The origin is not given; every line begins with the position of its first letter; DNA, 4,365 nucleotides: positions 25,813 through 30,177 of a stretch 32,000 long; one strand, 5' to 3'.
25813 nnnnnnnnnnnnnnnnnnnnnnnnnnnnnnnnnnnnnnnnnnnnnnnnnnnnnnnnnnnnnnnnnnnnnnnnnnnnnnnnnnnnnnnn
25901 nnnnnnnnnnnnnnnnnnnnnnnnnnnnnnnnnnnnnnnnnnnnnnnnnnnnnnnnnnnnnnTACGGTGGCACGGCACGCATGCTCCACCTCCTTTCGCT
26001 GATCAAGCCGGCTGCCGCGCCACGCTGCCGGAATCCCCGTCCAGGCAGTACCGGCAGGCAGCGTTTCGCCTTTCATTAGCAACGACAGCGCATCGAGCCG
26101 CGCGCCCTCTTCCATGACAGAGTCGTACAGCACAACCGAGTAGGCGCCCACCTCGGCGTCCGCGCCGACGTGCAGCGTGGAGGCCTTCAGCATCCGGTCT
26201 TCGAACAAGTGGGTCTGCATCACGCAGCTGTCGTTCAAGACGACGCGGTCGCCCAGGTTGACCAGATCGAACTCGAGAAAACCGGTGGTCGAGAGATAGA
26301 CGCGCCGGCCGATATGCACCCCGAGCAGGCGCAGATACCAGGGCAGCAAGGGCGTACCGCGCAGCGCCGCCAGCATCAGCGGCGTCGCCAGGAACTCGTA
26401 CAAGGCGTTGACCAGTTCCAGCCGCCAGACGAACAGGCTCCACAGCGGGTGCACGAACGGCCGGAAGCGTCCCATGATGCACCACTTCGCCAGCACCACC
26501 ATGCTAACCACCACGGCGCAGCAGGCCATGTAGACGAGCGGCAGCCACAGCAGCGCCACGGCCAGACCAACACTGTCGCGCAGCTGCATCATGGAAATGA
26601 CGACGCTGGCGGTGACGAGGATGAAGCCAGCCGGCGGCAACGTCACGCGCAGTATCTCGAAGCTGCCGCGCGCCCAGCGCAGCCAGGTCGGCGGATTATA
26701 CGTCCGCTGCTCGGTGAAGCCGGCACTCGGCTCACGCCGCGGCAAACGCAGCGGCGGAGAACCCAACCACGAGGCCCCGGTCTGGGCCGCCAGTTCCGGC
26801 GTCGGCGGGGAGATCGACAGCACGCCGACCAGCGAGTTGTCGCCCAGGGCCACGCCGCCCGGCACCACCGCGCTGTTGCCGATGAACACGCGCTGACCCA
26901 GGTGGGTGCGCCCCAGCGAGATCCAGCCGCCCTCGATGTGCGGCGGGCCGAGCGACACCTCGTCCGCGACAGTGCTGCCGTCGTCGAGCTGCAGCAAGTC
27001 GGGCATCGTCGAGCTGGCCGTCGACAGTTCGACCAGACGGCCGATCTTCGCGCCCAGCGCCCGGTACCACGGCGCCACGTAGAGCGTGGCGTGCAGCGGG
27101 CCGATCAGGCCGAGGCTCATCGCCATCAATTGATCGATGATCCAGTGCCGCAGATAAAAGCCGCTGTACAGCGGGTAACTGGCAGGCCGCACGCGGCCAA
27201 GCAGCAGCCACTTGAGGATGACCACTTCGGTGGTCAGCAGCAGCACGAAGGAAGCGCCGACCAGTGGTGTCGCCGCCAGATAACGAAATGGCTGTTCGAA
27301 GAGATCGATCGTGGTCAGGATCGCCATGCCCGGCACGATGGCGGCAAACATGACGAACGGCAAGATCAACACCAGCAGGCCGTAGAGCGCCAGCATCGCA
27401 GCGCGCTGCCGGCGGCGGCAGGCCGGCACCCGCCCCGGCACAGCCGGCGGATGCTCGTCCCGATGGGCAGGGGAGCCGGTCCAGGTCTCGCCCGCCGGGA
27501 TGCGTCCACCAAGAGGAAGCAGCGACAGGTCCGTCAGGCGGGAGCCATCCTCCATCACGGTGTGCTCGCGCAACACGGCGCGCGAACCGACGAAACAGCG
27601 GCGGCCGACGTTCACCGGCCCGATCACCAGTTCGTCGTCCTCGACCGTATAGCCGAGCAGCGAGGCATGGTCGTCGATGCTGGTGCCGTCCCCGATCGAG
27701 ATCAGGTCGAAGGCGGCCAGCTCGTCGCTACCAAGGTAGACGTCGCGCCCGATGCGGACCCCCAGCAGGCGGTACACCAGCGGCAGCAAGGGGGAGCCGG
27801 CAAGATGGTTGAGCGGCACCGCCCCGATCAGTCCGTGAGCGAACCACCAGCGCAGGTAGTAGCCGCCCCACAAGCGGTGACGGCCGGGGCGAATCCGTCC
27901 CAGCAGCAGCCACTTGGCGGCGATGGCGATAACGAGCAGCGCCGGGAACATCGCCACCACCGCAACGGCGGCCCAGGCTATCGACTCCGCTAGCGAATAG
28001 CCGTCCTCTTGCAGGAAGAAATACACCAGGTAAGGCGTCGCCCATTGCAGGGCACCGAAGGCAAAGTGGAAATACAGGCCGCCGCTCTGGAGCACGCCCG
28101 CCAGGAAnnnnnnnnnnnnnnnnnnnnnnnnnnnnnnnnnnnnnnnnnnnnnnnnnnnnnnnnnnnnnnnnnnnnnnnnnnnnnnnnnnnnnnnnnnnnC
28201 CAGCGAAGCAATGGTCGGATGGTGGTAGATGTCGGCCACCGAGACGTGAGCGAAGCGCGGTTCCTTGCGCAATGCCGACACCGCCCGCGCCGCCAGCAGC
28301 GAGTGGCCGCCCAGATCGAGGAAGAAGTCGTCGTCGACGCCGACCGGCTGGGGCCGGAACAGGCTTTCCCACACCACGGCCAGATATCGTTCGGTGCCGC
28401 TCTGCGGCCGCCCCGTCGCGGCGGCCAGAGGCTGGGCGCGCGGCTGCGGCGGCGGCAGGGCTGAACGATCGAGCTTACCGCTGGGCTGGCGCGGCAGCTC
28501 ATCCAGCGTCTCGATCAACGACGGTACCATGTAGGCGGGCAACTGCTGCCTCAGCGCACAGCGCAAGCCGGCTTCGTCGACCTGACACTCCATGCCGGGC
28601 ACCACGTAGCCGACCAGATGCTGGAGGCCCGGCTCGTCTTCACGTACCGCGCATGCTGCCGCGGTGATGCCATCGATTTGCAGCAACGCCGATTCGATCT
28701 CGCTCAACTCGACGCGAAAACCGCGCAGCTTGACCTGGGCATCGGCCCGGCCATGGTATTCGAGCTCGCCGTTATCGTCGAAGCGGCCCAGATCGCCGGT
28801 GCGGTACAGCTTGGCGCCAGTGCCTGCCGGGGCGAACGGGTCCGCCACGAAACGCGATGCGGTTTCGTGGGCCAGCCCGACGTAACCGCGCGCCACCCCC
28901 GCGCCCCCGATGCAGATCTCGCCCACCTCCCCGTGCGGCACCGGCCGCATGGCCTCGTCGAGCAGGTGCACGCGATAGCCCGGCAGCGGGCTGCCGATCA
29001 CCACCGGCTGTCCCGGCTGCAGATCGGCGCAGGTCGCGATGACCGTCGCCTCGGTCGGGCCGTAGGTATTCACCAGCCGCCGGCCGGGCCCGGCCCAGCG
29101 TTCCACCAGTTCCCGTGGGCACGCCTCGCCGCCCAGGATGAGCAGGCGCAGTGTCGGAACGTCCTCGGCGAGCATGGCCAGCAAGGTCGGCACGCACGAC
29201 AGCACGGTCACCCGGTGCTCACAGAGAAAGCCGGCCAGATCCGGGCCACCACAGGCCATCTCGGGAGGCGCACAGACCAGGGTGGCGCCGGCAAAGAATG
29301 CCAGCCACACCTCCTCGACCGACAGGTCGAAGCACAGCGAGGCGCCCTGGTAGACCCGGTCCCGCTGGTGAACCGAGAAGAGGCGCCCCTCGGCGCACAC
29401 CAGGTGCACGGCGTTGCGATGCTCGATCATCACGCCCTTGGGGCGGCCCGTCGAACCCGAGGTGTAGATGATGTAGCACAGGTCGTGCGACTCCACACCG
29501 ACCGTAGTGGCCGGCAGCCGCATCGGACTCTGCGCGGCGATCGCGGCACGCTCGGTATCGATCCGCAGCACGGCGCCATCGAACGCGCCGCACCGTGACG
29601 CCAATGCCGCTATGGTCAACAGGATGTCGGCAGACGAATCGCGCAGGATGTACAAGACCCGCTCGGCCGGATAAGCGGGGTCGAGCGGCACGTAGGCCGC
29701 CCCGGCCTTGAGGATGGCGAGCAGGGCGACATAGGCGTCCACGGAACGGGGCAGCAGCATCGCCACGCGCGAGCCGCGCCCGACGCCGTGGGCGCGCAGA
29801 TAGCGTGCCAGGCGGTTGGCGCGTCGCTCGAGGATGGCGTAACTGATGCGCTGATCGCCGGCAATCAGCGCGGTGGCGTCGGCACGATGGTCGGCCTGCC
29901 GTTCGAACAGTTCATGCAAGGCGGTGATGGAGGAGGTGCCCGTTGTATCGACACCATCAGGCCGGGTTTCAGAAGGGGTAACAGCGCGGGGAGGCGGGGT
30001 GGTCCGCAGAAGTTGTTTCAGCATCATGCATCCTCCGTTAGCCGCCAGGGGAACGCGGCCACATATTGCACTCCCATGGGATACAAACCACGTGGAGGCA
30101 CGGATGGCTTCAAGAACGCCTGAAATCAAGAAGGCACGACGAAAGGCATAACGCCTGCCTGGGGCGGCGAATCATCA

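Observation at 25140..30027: Pls-type homopoly-amino-acid synthetase with cognate PPTase in a GC-rich proteobacterium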

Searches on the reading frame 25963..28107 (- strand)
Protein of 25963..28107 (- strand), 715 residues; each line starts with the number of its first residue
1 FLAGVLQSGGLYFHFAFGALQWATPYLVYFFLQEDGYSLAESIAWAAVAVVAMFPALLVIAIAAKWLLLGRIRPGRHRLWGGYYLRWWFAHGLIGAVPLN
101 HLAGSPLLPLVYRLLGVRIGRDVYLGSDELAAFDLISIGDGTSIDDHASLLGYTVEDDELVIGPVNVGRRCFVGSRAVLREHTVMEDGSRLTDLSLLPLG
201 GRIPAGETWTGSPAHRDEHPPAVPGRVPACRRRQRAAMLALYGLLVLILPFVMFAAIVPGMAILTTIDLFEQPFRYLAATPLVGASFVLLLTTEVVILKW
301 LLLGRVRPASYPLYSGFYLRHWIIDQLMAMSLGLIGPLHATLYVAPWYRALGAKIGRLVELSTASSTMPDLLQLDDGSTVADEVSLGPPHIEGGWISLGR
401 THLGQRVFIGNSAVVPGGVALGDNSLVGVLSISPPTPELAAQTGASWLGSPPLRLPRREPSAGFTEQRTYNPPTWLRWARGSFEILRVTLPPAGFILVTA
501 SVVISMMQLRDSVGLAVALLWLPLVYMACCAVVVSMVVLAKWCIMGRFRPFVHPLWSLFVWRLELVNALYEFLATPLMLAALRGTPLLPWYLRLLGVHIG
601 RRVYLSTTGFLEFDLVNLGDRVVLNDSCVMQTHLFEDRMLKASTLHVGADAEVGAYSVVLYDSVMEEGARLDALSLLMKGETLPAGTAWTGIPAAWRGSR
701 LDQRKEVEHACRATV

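Call 36: search_solved_structures(query=window:25963-28107:-, max_evalue=1, show_alignments=1)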
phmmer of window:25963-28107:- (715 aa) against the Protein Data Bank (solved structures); distinct sequences matched with E-value up to 1: 47.
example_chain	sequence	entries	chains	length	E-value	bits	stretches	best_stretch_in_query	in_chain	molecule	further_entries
3ixc_A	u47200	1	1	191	1.2e-06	30.4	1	122-214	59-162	Hexapeptide transferase family protein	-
7ar9_x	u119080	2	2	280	2.7e-06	29.2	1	148-214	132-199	CAL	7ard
9f5x_t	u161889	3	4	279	3.8e-06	28.7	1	148-214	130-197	CAG2 - CA-like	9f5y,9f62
7ar7_x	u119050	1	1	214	4.7e-05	25.1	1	166-215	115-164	Gamma carbonic anhydrase-like 2, mitochondrial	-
7aqq_x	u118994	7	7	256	6.8e-05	24.6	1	166-215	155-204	Gamma carbonic anhydrase-like 2, mitochondrial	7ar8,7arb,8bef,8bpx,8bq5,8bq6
7tgh_C2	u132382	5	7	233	9.4e-05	24.1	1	117-215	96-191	Gamma-carbonic anhydrase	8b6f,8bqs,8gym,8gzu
6x89_L2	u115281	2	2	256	0.0001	23.9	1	165-215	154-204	gamma carbonic anhydrase-like 2, mitochondrial | NDUCAL2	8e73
9f5x_u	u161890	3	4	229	0.00014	23.6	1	161-216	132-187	CAG1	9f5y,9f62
7a23_o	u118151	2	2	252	0.00014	23.5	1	166-215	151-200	CAL1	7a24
7ar9_z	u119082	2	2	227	0.00016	23.3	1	133-216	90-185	CA3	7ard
1xhd_A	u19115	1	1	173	0.0018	19.9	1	616-709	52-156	putative acetyltransferase/acyltransferase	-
6x89_G2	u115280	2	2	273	0.0038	18.8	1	161-214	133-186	gamma carbonic anhydrase 1, mitochondrial-like | NDUCA2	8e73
3tio_A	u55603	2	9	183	0.0049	18.4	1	393-454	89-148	Protein YrdA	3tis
4eaa_A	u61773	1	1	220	0.01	17.4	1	332-430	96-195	Perosamine N-acetyltransferase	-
7ar7_y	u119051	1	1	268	0.012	17.2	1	140-215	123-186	Gamma carbonic anhydrase 2, mitochondrial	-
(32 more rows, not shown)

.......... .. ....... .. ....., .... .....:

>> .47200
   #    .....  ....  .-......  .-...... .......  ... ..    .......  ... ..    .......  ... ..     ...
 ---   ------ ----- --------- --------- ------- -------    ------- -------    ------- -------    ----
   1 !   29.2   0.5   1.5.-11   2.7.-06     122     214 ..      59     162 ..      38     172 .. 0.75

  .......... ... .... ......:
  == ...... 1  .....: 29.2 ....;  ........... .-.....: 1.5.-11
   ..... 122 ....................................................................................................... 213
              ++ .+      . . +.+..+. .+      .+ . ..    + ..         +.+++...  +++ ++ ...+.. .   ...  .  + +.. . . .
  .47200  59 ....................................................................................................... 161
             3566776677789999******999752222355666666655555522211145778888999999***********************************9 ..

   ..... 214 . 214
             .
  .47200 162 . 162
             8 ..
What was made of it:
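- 27442..28110 (-): Unit 1 (aa 640-862): TM1-TM2, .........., LGVRIGR, left-handed beta-helix, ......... LbH/gamma-CA-like PDB hits on this stretch (call 36).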

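Call 39: find_related_loci(query=window:25963-28107:-, collection=metagenome_contigs, flank=4000)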
Query window:25963-28107:- (715 aa) in metagenome_contigs; peptide patterns used: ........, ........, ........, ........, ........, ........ (x = any residue, [..] = any of these).
140 stretches matched a pattern; 94 encode a relative of the query (tblastn E <= 1e-3); the best 80 are kept; 80 distinct loci.
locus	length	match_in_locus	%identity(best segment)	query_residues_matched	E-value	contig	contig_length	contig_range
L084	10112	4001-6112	64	1-700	0e+0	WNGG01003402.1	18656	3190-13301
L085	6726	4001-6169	65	1-694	0e+0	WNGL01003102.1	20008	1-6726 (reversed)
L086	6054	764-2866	62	1-697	0e+0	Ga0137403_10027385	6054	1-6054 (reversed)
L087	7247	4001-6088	63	1-694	0e+0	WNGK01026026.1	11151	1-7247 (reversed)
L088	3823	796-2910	63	1-706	0e+0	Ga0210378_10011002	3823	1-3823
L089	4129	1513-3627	64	1-706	0e+0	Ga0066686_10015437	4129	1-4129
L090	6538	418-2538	59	2-714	0e+0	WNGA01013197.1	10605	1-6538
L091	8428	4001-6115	60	2-712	0e+0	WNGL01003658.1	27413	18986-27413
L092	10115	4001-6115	60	2-712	0e+0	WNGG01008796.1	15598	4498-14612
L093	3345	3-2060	63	11-694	0e+0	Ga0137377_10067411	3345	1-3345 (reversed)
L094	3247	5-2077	59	17-713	0e+0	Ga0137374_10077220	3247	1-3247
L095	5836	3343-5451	59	1-695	0e+0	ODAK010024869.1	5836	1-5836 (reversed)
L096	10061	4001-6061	60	1-693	0e+0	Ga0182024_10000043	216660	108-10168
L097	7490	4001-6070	57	1-694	0e+0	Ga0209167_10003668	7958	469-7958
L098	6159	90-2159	57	1-694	0e+0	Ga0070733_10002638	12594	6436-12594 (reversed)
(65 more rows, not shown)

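Call 58: predict_structure(alignment_id=A2)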
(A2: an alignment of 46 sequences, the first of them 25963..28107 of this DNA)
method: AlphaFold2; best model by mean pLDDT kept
length: 715 residues; sequences in the alignment: 46
mean_pLDDT: 89.8   pTM: 0.89
mean pLDDT of the five models: 89.8, 86.5, 86.1, 85.5, 85.4
residues with pLDDT >= 90: 458; 70-90: 227; 50-70: 28; < 50: 2
segments of 3 or more residues with pLDDT < 50: none
pLDDT, mean of each block of 10 residues (from residue 1): 92 93 91 93 94 94 96 94 96 90 93 97 92 95 93 93 97 94 97 93 96 91 83 88 91 85 85 86 89 91 92 91 89 70 79 89 75 91 86 92 92 89 92 86 90 81 79 87 84 90 93 94 96 96 93 89 90 91 94 96 93 94 95 81 95 95 95 93 94 83 59 52
secondary structure, 60 per line:
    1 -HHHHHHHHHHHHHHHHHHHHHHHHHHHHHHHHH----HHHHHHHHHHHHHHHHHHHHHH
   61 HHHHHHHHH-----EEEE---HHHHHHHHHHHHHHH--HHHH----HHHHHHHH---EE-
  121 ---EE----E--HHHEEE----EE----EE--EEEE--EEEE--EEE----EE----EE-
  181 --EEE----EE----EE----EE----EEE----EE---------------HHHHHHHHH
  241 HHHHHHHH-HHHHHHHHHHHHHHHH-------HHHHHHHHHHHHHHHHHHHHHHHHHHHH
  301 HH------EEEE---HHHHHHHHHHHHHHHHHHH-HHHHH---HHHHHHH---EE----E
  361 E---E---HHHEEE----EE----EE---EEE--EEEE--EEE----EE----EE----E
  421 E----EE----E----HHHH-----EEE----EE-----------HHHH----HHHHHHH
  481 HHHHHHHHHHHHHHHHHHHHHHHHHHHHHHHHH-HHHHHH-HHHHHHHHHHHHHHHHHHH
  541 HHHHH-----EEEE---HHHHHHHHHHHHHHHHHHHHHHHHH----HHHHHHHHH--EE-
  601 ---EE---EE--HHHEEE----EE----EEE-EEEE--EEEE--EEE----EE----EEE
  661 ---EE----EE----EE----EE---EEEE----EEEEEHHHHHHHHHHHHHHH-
elements in order (helices of 4 or more, strands of 3 or more residues): H2-34 H39-69 E75-78 H82-96 H99-102 H107-114 E136-138 E153-156 E159-162 E165-167 E183-185 E208-210 H232-248 H250-265 H273-302 E309-312 H316-334 H336-340 H344-350 E372-374 E390-392 E395-398 E401-403 H437-440 E446-448 H466-469 H474-513 H515-520 H522-545 E551-554 H558-582 H587-595 E616-618 E629-631 E633-636 E639-642 E645-647 E658-660 E687-690 E695-699 H700-714
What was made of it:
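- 27442..28110 (-): AF2 secondary structure (call 58).
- On Pls/PosA family NRPS (NCBIfam TIGR02353; cationic homo-poly(amino acid) synthetases): AF2 model with pLDDT 89.8 shows helix pairs alternating with beta-helices (call 58).
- AF2 model of the C-terminal 715 aa has pLDDT 89.8 and pTM 0.89, with three helix pairs alternating with beta-helix segments (call 58).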

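Call 61: fold_search(model_id=the predicted structure, library=pdb)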
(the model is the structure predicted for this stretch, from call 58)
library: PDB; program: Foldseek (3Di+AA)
matches with E <= 10: 476; with E <= 0.001: 20
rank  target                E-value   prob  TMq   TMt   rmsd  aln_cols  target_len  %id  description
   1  4n6b_E                6.0e-05  1.00  0.13  0.36  14.7       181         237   18  Soybean Serine Acetyltransferase Complexed with CoA (released 2013-11-13)
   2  3ftt                  2.0e-04  1.00  0.14  0.50   2.2       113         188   23  Crystal Structure of the galactoside O-acetyltransferase from Staphylococcus aureus (released 2009-03-03)
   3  3d8v                  2.6e-04  1.00  0.10  0.15  15.1       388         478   10  Crystal structure of GlmU from Mycobacterium tuberculosis in complex with uridine-diphosphate-N-acetylglucosamine (released 2009-03-10)
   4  7ar9_z                3.1e-04  1.00  0.11  0.32  10.1       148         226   22  Cryo-EM structure of Polytomella Complex-I (membrane arm) (released 2021-12-08)
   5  3tis_C                3.3e-04  1.00  0.11  0.39  10.1       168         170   18  Crystal structures of yrdA from Escherichia coli, a homologous protein of gamma-class carbonic anhydrases, show possib (released 2012-08-01)
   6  6sc4_A                3.6e-04  1.00  0.10  0.30  10.8       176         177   12  Gamma-Carbonic Anhydrase from the Haloarchaeon Halobacterium sp. (released 2020-04-22)
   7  3r3r                  4.1e-04  1.00  0.11  0.35  10.0       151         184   20  Structure of the YrdA ferripyochelin binding protein from Salmonella enterica (released 2011-03-30)
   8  3tio_A                5.0e-04  1.00  0.10  0.35  10.3       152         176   21  Crystal structures of yrdA from Escherichia coli, a homologous protein of gamma-class carbonic anhydrase, show possibl (released 2012-08-01)
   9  3tio_F                5.8e-04  1.00  0.10  0.34  10.7       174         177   20  Crystal structures of yrdA from Escherichia coli, a homologous protein of gamma-class carbonic anhydrase, show possibl (released 2012-08-01)
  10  4n6a_A                6.0e-04  1.00  0.15  0.39  12.1       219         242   14  Soybean Serine Acetyltransferase Apoenzyme (released 2013-11-13)
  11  4n6a_B                6.0e-04  1.00  0.14  0.36  12.3       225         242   13  Soybean Serine Acetyltransferase Apoenzyme (released 2013-11-13)
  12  7tgh_C2               6.0e-04  1.00  0.09  0.24  11.8       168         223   21  Cryo-EM structure of respiratory super-complex CI+III2 from Tetrahymena thermophila (released 2022-04-06)
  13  3tio_B                6.3e-04  1.00  0.11  0.38   9.9       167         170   20  Crystal structures of yrdA from Escherichia coli, a homologous protein of gamma-class carbonic anhydrase, show possibl (released 2012-08-01)
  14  7ar9_x                6.6e-04  1.00  0.11  0.27   6.4       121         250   27  Cryo-EM structure of Polytomella Complex-I (membrane arm) (released 2021-12-08)
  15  3tio_D                6.9e-04  1.00  0.10  0.35  10.3       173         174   19  Crystal structures of yrdA from Escherichia coli, a homologous protein of gamma-class carbonic anhydrase, show possibl (released 2012-08-01)
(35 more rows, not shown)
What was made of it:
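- The LbH fold is that of small-molecule acyltransferases (calls 36, 61).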

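Call 85: search_protein_representatives(protein=window:25963-28107:-)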
Query: 715 residues. Proteins with E-value up to 0.001 (for the whole library): 4299; up to 1e-10: 2235; up to 1e-30: 766. The best 150 are listed.
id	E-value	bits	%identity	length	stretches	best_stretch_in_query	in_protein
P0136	1.8e-255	866.3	57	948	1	2-699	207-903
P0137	3.7e-246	835.5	53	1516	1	3-704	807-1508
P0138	5.3e-211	719.2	63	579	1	159-695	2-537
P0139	1.0e-206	705.1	49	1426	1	3-694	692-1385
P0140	1.1e-203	695.0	49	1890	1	7-711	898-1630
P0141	1.8e-195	667.9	49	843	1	7-694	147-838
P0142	5.9e-191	653.0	47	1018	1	2-694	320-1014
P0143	1.5e-189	648.3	49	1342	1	2-694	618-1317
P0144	7.1e-180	616.3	47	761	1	20-694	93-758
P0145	9.0e-180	616.0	47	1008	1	4-695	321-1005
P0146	6.3e-176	603.3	46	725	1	7-695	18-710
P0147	7.0e-175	599.8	42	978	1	2-694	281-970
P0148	1.1e-174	599.2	54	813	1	1-538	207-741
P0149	2.3e-174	598.1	41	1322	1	4-695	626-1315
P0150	1.5e-170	585.5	45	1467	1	4-698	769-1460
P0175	4.4e-149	514.5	40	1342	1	16-696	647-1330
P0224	3.1e-129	448.9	35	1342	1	2-705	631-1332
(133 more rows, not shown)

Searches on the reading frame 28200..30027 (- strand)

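Call 13: search_solved_structures(query=window:28200-30027:-, max_evalue=1e-60, show_alignments=0)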
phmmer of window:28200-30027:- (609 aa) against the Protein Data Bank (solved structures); distinct sequences matched with E-value up to 1e-60: 52.
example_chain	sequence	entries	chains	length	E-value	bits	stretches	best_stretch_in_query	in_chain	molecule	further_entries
9be3_A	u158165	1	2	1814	2.2e-189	633.8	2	40-589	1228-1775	Linear gramicidin synthase subunit A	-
6mfz_A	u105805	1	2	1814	2.2e-189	633.8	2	40-589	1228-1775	Linear gramicidin synthase subunit A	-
9meh_A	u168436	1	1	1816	2.2e-189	633.8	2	40-589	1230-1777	Linear gramicidin synthase subunit A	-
9be4_A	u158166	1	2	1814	8.5e-189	631.8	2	40-589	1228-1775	Linear gramicidin synthase subunit A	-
6mfy_A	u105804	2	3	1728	4e-182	609.8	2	36-607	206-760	Linear gramicidin synthase subunit A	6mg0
8xjz_C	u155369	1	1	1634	1.5e-140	472.4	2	45-607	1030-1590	Peptide synthetase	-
5u89_A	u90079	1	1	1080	4.6e-119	401.5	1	39-609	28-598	Amino acid adenylation domain protein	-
9bfd_A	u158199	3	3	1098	7.3e-115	387.7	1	36-607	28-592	Tyrocidine synthase 1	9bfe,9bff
8jbr_A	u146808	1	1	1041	2.3e-110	372.8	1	36-609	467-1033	McyA protein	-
9bfd_B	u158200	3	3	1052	4.6e-109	368.5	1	27-608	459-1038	Tyrocidine synthase 2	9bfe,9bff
4d4g_A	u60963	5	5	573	1.2e-107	363.8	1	35-564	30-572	APNAA1 | APNA A1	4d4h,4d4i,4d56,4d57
6n8e_A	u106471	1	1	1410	3.4e-104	352.4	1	36-587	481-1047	holo-ObiF1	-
6p1j_A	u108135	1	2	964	3.9e-104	352.2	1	35-524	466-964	Txo2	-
8www_A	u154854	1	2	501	1.2e-97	330.9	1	38-527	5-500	Carrier domain-containing protein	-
4zxh_A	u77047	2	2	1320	4.3e-97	329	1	30-606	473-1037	ABBFA_003403 | Tyrocidine synthetase 3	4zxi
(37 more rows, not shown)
